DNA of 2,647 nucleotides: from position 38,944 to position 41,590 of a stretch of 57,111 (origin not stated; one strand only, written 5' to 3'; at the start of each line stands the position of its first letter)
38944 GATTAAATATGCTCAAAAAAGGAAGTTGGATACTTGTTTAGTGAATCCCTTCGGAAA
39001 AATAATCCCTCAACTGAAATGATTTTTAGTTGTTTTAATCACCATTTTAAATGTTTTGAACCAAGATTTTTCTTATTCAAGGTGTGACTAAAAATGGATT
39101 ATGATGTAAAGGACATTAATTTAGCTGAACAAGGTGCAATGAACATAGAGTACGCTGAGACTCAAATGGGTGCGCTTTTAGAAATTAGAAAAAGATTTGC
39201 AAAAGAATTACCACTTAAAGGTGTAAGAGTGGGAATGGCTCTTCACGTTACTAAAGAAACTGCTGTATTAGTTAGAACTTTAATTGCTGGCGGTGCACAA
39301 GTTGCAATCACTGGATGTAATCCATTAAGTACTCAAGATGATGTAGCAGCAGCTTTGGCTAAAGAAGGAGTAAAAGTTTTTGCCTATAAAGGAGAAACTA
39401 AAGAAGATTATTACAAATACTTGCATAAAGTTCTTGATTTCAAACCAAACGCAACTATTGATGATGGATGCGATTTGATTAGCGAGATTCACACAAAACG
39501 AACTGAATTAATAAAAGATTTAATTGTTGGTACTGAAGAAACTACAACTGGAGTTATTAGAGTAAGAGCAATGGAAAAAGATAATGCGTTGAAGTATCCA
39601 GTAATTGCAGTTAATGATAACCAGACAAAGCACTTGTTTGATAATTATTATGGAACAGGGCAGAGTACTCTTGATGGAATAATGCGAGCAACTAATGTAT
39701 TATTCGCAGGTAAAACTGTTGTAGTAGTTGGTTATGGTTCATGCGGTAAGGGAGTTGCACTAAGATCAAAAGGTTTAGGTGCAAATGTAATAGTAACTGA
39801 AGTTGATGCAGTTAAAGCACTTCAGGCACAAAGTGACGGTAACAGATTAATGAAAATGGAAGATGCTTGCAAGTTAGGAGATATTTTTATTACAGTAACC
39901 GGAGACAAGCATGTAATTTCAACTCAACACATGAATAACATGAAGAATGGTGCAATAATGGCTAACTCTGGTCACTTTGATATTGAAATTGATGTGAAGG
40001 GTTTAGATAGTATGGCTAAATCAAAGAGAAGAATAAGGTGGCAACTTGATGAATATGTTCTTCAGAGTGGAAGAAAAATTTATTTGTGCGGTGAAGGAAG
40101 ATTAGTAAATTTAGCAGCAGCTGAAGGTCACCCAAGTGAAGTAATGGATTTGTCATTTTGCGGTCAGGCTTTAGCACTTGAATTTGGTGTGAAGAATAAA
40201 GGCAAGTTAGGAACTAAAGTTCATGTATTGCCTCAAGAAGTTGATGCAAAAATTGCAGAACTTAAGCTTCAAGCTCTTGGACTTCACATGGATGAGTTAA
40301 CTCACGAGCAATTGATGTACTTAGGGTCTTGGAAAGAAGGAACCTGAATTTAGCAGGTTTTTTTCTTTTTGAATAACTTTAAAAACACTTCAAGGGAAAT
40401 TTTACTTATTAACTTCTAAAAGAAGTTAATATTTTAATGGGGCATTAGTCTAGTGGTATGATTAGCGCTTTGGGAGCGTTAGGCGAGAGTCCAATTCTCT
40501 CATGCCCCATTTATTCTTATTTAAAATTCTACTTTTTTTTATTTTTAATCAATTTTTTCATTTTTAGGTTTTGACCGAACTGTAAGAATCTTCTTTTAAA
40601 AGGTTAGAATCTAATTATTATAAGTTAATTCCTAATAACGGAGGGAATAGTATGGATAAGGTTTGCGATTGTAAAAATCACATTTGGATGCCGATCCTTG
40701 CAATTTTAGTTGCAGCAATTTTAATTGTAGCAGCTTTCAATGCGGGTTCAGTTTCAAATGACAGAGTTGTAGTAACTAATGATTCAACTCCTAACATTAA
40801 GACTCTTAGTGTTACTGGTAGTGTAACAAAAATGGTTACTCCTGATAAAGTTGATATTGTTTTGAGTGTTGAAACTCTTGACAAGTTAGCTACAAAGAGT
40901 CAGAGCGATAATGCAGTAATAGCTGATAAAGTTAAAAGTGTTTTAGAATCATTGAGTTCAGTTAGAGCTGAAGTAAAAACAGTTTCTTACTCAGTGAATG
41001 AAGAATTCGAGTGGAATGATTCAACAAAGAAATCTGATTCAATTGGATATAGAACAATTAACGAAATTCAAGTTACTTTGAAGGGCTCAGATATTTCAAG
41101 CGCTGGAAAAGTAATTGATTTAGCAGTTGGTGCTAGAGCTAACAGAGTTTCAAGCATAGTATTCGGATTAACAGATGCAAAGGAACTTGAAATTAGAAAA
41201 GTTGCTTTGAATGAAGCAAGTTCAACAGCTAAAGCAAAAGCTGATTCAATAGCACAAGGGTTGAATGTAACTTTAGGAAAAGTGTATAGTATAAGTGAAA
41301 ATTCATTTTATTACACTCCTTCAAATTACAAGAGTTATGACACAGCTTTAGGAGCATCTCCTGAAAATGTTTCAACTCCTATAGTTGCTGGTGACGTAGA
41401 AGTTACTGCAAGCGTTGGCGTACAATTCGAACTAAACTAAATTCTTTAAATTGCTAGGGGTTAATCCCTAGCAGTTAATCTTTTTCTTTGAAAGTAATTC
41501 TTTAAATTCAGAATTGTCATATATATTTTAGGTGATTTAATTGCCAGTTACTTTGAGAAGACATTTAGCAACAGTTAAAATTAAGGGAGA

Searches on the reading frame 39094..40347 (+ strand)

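Call 70: search_protein_families(library=pfam, proteins=[window:39094-40347:+], max_evalue=0.001)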
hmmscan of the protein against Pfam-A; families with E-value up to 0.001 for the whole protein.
window:39094-40347:+ (417 aa): 4 families
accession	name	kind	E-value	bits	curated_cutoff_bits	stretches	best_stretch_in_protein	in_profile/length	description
PF05221.23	AdoHcyase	-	5.4e-68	229.8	25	2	2-135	1-139/299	S-adenosyl-L-homocysteine hydrolase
PF00670.27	AdoHcyase_NAD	-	7.2e-55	186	27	1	184-344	1-161/162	S-adenosyl-L-homocysteine hydrolase, NAD binding domain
PF07991.19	KARI_N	-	4.5e-10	39.8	20.6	1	205-299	3-101/165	Acetohydroxy acid isomeroreductase, NADPH-binding domain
PF02826.25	2-Hacid_dh_C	-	9.8e-10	38.5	25.1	1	204-293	34-127/178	D-isomer specific 2-hydroxyacid dehydrogenase, NAD binding domain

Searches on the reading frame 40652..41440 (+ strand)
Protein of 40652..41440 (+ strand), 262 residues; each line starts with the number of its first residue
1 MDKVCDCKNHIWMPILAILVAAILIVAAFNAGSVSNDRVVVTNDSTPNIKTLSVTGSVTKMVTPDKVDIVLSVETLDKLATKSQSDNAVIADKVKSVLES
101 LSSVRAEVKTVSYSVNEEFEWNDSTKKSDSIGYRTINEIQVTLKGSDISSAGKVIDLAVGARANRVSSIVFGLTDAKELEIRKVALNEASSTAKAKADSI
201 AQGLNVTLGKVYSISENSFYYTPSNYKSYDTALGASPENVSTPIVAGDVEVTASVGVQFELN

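Call 70: search_protein_families(library=pfam, proteins=[window:40652-41440:+], max_evalue=0.001)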
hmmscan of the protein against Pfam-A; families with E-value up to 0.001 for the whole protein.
window:40652-41440:+ (262 aa): 1 family
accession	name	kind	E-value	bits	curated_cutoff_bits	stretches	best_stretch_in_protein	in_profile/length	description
PF04402.19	SIMPL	-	3.3e-39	135.7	25.2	1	52-259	1-205/205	Protein of unknown function (DUF541)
